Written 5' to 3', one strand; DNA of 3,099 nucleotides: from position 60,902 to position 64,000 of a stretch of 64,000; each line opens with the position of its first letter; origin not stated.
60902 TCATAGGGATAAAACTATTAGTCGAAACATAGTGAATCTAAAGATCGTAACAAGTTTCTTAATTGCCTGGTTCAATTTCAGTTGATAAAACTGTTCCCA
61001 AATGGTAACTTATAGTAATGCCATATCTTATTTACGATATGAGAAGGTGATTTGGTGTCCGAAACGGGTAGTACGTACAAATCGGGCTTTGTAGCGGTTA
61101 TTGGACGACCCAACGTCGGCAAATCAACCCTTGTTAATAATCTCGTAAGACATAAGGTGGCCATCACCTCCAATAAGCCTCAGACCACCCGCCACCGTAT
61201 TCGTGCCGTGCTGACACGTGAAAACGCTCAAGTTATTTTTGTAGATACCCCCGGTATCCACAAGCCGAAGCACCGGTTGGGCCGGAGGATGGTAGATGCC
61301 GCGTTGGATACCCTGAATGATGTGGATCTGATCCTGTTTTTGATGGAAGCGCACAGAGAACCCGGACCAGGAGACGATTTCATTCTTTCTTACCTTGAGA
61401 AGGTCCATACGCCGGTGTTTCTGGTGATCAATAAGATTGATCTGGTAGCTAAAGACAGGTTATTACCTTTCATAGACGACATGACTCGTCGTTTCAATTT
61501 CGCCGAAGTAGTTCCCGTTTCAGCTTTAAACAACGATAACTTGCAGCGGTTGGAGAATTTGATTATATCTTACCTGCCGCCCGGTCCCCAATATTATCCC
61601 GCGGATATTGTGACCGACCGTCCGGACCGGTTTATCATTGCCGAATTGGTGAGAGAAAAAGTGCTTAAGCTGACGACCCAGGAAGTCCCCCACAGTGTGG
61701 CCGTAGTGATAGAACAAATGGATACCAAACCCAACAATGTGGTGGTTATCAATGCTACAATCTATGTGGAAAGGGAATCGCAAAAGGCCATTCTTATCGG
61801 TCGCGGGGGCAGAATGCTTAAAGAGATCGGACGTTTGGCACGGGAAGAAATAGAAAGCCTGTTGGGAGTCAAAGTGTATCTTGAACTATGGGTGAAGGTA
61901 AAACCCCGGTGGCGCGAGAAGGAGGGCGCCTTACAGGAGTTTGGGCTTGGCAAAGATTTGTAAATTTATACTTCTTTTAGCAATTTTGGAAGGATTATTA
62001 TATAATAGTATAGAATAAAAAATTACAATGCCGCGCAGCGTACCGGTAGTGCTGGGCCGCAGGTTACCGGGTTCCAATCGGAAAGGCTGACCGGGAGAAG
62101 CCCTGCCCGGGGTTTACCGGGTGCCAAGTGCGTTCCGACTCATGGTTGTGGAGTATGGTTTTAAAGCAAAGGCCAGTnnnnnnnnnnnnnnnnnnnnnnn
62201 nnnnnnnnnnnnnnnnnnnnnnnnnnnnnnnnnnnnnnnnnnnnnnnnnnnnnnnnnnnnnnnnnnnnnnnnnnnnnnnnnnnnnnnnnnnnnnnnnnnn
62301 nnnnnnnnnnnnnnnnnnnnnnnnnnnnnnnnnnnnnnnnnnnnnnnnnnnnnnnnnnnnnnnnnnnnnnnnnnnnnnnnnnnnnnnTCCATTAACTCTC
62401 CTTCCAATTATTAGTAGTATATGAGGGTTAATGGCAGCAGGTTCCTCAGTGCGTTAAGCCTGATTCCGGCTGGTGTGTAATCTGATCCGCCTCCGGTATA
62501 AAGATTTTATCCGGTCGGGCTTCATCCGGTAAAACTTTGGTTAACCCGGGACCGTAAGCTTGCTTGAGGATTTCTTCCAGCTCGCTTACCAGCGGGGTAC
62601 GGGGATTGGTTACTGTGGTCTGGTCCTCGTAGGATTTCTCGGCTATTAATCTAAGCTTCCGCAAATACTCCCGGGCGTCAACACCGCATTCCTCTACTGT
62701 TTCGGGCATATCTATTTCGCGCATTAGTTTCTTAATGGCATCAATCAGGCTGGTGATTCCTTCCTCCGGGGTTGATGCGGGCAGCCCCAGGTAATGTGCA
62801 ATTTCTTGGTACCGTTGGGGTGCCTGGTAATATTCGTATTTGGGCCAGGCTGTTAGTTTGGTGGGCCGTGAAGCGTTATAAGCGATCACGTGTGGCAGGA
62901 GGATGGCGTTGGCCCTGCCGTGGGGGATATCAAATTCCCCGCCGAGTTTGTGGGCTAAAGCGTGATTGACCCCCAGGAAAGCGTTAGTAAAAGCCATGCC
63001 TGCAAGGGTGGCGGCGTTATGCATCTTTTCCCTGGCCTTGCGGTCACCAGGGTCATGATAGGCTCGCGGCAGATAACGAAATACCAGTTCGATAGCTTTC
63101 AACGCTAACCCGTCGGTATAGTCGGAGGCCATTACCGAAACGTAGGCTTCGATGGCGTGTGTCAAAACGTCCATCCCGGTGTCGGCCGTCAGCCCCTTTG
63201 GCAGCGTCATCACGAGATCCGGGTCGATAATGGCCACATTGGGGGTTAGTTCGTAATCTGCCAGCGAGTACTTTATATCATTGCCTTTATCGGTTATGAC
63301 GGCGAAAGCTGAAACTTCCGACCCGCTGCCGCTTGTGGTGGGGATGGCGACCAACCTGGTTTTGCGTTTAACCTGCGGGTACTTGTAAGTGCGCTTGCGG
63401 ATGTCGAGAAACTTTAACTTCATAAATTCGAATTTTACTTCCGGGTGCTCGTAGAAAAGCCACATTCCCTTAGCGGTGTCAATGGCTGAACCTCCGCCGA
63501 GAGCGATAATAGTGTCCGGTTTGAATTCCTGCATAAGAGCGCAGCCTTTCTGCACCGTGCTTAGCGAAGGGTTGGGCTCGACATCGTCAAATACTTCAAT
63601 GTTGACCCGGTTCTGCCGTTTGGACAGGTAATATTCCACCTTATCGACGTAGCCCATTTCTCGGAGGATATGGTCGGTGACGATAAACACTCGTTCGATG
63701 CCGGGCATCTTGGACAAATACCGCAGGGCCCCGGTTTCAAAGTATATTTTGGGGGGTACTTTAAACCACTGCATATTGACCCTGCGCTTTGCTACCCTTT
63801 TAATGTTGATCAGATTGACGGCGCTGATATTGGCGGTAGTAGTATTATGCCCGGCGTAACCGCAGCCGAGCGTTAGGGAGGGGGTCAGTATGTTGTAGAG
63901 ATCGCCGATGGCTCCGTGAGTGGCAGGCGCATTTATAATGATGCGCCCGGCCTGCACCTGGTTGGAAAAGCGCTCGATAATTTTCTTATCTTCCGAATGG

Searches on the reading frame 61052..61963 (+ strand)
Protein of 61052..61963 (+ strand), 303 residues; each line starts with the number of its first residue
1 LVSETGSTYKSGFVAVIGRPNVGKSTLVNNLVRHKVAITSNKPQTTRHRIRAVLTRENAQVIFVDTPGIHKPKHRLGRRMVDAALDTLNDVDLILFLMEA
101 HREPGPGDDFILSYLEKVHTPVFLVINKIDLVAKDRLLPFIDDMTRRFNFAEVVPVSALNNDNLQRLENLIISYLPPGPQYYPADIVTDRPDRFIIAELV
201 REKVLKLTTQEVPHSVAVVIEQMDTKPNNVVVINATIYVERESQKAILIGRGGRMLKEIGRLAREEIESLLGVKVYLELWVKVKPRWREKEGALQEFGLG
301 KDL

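Call 32: search_protein_families(library=ncbifam, proteins=[window:61052-61963:+], max_evalue=1e-10)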
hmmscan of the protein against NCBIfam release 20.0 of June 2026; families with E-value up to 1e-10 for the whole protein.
window:61052-61963:+ (303 aa): 15 families
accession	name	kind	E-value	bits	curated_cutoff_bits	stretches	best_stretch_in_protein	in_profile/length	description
NF000908.1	PRK00089.1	equivalog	1.8e-121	405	237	1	9-298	1-290/291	GTPase Era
TIGR00436.1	era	equivalog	1.2e-97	326.5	116.25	1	12-282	1-270/270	GTPase Era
TIGR03594.1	GTPase_EngA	equivalog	7.8e-37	127.3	306.7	1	14-178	3-163/432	ribosome biogenesis GTPase Der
TIGR00231.1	small_GTP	domain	3.2e-28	98.6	42.5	1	12-170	4-161/164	GTP-binding protein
TIGR03918.1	GTP_HydF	equivalog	8.6e-24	84.1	325.55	1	14-177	10-169/392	[FeFe] hydrogenase H-cluster maturation GTPase HydF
NF003661.0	PRK05291.1-3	equivalog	1.3e-23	84.1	380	1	6-173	210-368/448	tRNA uridine-5-carboxymethylaminomethyl(34) synthesis GTPase MnmE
TIGR00450.1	mnmE_trmE_thdF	equivalog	8.1e-23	81.2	252.6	1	14-141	212-330/446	tRNA uridine-5-carboxymethylaminomethyl(34) synthesis GTPase MnmE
NF002828.0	PRK03003.1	equivalog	5.4e-20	71.4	631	1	10-181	39-206/477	ribosome biogenesis GTPase Der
NF007071.0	PRK09518.1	equivalog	7.9e-19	67.6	953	1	11-134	271-394/706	bifunctional cytidylate kinase/GTPase Der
TIGR03598.1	GTPase_YsxC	equivalog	2.3e-17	63.3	124.45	1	14-171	21-185/186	ribosome biogenesis GTP-binding protein YihA/YsxC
TIGR03596.1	GTPase_YlqF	equivalog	3.6e-16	59.3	208.2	1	10-73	117-177/276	ribosome biogenesis GTPase YlqF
TIGR03156.1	GTP_HflX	equivalog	9.4e-13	47.8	216.75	1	13-173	191-349/351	GTPase HflX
NF008956.1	PRK12299.1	equivalog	1.1e-11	44.3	300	1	14-174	161-324/327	GTPase ObgE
TIGR02729.1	Obg_CgtA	equivalog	1.6e-11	43.8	280.25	1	14-173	160-326/329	Obg family GTPase CgtA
TIGR00437.1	feoB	equivalog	3.6e-11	42.5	315.65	1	18-202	1-153/594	ferrous iron transport protein B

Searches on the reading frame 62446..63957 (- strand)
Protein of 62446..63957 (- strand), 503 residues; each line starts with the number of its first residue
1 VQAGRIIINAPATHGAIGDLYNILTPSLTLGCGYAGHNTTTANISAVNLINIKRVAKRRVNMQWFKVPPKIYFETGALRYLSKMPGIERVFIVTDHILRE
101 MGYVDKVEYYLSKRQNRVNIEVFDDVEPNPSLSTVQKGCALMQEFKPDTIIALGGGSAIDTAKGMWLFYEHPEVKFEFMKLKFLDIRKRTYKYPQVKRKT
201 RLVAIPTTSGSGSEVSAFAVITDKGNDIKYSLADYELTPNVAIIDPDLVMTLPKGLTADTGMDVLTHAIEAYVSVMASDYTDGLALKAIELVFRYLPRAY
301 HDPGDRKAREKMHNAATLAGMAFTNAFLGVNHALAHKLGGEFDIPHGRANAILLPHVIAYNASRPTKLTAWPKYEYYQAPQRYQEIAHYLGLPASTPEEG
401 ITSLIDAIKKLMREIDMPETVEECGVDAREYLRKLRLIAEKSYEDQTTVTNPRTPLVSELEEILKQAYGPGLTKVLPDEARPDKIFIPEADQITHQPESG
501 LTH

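Call 32: search_protein_families(library=ncbifam, proteins=[window:62446-63957:-], max_evalue=1e-10)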
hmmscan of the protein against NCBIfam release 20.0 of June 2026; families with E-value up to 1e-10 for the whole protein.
window:62446-63957:- (503 aa): 14 families
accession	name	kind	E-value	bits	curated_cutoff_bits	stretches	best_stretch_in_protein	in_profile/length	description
NF010378.0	PRK13805.1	equivalog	1e-228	761.4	951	1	1-468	395-864/872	bifunctional acetaldehyde-CoA/alcohol dehydrogenase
NF041833.1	Fe_ADH_ErcA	equivalog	3.8e-93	312.6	550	1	80-467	24-381/382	alcohol dehydrogenase-like regulatory protein ErcA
TIGR02638.1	lactal_redase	equivalog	2e-86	290.2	523.15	1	73-463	12-378/379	lactaldehyde reductase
NF007911.0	PRK10624.1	equivalog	5.3e-81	272.5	537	1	72-468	12-382/382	lactaldehyde reductase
NF053866.1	CholDhdGbsBBac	equivalog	1.9e-80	270.4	550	1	58-468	5-391/392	choline dehydrogenase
NF007363.0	PRK09860.1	equivalog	4.7e-71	239.9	581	1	86-464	30-379/383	L-threonine dehydrogenase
NF058672.1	4HyButDHCUPNE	equivalog_domain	5.9e-69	233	500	1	70-467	9-377/378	4-hydroxybutyrate dehydrogenase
TIGR03405.1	Phn_Fe-ADH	equivalog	6.7e-63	212.6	423.7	1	67-394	3-324/355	iron-containing alcohol dehydrogenase PsrA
NF011998.0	PRK15454.1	equivalog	5.4e-55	186.7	556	1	41-362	7-311/395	ethanolamine utilization ethanol dehydrogenase EutG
NF050025.1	SulfAcetaldRedSarD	equivalog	3e-52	177.8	700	1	86-468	29-385/385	sulfoacetaldehyde reductase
TIGR04266.1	NDMA_methanol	equivalog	2.7e-39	135.1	625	1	83-427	34-357/420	NDMA-dependent methanol dehydrogenase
NF041822.1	daptide_DH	equivalog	3.5e-22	78.8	300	1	89-321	2-227/363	daptide-type RiPP biosynthesis dehydogenase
NF011717.0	PRK15138.1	equivalog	4.2e-22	78.7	645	1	66-369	7-302/387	alcohol dehydrogenase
NF006941.0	PRK09423.1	subfamily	3.6e-14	52.4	336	0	88-172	30-110/367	glycerol dehydrogenase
